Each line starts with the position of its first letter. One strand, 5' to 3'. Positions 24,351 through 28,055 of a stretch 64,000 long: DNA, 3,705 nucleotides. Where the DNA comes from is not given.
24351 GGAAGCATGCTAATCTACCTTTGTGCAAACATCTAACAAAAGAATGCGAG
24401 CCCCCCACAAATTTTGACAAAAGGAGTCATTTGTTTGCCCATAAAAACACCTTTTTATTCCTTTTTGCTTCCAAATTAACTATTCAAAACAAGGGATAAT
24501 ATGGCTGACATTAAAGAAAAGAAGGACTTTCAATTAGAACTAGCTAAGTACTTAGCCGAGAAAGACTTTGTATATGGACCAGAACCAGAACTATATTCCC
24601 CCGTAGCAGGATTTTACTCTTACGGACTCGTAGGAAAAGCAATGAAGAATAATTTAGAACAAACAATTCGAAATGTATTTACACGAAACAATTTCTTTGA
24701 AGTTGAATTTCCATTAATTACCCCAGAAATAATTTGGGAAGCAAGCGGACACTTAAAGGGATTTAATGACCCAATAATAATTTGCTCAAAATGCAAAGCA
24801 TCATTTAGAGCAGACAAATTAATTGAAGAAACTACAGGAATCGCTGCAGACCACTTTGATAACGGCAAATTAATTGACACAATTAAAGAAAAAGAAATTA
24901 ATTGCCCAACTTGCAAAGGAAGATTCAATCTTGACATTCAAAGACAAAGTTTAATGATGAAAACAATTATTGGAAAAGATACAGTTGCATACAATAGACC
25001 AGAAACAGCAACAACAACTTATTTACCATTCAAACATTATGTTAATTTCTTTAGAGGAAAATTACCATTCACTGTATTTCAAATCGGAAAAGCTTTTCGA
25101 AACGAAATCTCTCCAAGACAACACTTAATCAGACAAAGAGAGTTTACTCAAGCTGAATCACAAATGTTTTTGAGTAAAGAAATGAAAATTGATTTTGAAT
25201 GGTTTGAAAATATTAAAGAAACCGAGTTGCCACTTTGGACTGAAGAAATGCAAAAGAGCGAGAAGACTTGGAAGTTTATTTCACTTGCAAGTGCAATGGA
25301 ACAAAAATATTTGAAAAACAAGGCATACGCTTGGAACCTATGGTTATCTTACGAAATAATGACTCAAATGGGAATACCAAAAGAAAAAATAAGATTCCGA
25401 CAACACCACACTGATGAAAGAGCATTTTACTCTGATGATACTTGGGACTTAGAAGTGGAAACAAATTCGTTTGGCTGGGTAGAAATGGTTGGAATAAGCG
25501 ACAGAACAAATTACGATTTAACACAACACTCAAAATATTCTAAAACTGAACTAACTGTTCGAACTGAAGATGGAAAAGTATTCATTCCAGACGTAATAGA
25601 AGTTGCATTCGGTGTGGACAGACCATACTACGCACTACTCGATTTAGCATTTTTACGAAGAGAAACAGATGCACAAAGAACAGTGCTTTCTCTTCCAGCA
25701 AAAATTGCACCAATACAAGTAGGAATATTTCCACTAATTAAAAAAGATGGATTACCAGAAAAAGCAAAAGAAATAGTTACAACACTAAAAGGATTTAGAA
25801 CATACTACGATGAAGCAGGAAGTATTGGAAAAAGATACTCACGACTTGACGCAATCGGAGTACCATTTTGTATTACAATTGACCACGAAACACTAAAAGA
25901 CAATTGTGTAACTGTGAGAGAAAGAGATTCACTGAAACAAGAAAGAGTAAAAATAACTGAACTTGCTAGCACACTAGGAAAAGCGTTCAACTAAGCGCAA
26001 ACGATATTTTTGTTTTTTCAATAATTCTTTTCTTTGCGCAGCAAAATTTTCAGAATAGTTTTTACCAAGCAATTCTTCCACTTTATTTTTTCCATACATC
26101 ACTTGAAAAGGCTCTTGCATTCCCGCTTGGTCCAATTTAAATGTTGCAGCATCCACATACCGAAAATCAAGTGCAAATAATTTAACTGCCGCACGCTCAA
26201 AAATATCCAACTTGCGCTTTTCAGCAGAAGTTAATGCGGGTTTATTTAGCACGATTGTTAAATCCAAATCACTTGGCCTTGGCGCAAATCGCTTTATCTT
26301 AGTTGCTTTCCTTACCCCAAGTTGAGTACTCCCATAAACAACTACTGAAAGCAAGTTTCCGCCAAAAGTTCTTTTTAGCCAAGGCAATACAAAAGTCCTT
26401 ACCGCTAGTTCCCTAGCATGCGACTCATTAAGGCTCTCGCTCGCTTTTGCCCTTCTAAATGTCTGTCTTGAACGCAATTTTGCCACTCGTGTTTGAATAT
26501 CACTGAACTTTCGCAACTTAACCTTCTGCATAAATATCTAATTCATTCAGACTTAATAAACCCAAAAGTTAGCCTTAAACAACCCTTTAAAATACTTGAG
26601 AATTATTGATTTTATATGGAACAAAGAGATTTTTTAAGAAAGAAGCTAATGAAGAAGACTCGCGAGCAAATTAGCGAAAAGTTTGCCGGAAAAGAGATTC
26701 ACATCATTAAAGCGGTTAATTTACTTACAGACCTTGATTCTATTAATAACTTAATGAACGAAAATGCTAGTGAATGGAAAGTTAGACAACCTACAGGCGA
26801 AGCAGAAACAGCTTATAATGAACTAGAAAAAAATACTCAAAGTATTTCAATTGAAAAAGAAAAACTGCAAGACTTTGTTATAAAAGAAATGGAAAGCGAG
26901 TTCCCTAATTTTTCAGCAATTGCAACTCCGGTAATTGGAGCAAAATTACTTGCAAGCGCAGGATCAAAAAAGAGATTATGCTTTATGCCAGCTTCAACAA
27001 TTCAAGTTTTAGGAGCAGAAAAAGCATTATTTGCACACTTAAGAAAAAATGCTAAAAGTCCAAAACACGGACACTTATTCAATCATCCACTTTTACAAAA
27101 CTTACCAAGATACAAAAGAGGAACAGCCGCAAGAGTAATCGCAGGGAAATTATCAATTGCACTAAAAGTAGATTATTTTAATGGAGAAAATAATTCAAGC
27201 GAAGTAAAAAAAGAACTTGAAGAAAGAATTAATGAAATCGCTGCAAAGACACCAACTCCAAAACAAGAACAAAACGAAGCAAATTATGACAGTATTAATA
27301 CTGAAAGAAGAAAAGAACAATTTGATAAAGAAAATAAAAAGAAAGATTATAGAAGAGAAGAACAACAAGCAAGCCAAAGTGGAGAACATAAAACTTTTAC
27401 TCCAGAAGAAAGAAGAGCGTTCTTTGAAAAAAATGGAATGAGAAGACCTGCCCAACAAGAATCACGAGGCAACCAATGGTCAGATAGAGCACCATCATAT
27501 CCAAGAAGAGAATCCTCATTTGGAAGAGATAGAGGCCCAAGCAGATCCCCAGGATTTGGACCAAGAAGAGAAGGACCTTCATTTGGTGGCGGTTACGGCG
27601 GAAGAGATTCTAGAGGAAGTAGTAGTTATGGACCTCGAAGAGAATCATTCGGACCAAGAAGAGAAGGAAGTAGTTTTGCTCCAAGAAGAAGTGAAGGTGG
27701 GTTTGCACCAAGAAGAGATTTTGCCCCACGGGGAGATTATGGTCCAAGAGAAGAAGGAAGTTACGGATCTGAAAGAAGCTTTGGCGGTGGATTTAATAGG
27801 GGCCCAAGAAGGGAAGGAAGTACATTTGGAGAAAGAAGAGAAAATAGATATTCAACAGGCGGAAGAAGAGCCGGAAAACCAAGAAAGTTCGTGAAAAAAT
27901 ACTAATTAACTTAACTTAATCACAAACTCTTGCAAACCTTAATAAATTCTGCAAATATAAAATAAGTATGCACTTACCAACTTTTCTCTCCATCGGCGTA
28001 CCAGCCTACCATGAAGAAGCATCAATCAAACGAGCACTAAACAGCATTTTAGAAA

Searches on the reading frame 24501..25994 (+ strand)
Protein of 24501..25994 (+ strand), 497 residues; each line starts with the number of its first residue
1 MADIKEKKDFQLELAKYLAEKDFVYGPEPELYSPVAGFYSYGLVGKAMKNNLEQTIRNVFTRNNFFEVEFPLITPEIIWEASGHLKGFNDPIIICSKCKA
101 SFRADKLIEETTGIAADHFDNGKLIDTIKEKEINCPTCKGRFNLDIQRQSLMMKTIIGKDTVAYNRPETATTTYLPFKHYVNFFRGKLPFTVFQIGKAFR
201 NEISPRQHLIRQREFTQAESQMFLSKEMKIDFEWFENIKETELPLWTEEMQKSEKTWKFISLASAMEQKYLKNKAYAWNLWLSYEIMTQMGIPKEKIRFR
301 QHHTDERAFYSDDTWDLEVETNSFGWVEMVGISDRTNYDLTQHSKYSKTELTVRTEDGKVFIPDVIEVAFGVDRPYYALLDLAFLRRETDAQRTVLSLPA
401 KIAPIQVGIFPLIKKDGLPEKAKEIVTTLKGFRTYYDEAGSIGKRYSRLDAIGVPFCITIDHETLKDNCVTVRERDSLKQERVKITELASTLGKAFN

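Call 20: search_protein_families(library=pfam, proteins=[window:24501-25994:+], max_evalue=0.00001)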
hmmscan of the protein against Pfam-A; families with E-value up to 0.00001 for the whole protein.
window:24501-25994:+ (497 aa): 3 families
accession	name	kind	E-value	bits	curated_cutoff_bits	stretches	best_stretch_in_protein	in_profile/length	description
PF03129.25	HGTP_anticodon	-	1.1e-18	67.6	21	1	406-492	1-91/94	Anticodon binding domain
PF00587.30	tRNA-synt_2b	-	2.5e-10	41.2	29.3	1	167-375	15-171/179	tRNA synthetase class II core domain (G, H, P, S and T)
PF00152.25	tRNA-synt_2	-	2.4e-06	27.3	25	0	192-304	94-184/308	tRNA synthetases class II (D, K and N)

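Call 22: search_protein_families(library=ncbifam, proteins=[window:24501-25994:+], max_evalue=0.00001)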
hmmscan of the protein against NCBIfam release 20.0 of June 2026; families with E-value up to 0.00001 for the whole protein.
window:24501-25994:+ (497 aa): 10 families
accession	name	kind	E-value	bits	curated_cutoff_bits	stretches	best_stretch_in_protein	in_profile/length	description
TIGR00389.1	glyS_dimeric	equivalog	1.9e-146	488.9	243.3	2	18-356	9-346/565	glycine--tRNA ligase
NF003211.1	PRK04173.1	equivalog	1.1e-141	472.8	312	1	16-491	6-453/454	glycine--tRNA ligase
NF011484.0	PRK14894.1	equivalog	4.8e-66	223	1050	4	392-492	422-533/539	glycine--tRNA ligase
NF006625.0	PRK09194.1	equivalog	3.7e-21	75.6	558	1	389-492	452-558/559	proline--tRNA ligase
TIGR00408.1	proS_fam_I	equivalog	1.8e-20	73.3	437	1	396-494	274-379/475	proline--tRNA ligase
NF008979.1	PRK12325.1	exception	3.5e-20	72.3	550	1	345-491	291-435/437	proline--tRNA ligase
TIGR00409.1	proS_fam_II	equivalog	3.4e-15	55.9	306.7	0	180-232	121-172/568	proline--tRNA ligase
TIGR00418.1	thrS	equivalog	5.2e-11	42.2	383.65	0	177-492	272-561/565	threonine--tRNA ligase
NF003068.0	PRK03991.1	equivalog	3e-10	39.1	484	1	188-494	307-590/613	threonine--tRNA ligase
TIGR00442.1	hisS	equivalog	1.2e-09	37.7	286.75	0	187-238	95-143/406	histidine--tRNA ligase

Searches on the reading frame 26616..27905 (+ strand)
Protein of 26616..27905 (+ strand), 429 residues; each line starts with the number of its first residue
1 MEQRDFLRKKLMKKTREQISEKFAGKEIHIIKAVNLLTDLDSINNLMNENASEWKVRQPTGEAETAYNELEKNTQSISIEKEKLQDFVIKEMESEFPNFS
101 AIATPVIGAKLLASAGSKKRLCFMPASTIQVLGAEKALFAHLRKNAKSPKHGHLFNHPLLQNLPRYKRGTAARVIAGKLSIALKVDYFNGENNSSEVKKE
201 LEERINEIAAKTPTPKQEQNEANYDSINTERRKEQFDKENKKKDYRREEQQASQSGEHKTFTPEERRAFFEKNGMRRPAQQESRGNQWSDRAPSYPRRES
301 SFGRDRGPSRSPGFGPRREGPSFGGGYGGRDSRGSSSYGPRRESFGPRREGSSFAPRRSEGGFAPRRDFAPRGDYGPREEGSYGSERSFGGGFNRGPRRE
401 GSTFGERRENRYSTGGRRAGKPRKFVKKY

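Call 20: search_protein_families(library=pfam, proteins=[window:26616-27905:+], max_evalue=0.00001)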
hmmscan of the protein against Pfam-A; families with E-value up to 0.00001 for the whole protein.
window:26616-27905:+ (429 aa): 1 family
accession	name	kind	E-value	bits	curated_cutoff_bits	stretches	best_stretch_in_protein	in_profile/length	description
PF01798.23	Nop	-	2.1e-35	122.7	25.4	1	63-206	82-227/228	snoRNA binding domain, fibrillarin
